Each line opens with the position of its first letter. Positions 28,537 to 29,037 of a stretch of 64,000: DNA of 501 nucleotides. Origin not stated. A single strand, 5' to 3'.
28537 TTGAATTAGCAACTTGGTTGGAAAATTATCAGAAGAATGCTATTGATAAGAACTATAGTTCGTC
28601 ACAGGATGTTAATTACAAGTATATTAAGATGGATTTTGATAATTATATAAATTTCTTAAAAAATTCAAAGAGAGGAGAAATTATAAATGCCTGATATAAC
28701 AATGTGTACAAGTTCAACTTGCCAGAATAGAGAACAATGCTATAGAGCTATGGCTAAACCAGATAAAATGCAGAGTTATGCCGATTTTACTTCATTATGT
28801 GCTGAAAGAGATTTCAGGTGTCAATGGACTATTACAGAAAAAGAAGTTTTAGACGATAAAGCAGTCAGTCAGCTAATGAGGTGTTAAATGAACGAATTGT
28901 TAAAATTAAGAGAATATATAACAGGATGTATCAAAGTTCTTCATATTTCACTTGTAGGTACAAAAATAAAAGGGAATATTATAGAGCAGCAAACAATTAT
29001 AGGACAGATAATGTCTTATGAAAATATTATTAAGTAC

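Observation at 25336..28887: Promoter-proximal operon encoding a sigma-70 / DUF262 (GmrS-ParB-like) fusion protein next to the lysogeny module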

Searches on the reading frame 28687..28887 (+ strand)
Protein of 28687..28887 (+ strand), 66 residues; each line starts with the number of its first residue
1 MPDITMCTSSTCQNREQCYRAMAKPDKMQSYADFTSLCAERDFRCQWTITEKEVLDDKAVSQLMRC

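Call 3: search_protein_families(library=pfam, proteins=[window:28687-28887:+], max_evalue=1)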
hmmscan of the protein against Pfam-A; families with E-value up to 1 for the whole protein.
window:28687-28887:+ (66 aa): 0 families

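Call 4: search_protein_families(library=phrogs, proteins=[window:28687-28887:+], max_evalue=0.1)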
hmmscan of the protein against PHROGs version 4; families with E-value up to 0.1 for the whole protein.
window:28687-28887:+ (66 aa): 1 family
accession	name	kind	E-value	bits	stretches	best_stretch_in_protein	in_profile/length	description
phrog_20586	-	unknown function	3.5e-05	25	1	4-28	1-25/59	-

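Call 10: search_protein_families(library=ncbifam, proteins=[window:28687-28887:+], max_evalue=0.1)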
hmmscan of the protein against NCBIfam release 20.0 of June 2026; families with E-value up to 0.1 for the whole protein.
window:28687-28887:+ (66 aa): 0 families

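Call 11: search_protein_families(library=padloc, proteins=[window:28687-28887:+], max_evalue=0.1)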
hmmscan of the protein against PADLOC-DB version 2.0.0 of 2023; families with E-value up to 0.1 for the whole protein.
window:28687-28887:+ (66 aa): 0 families
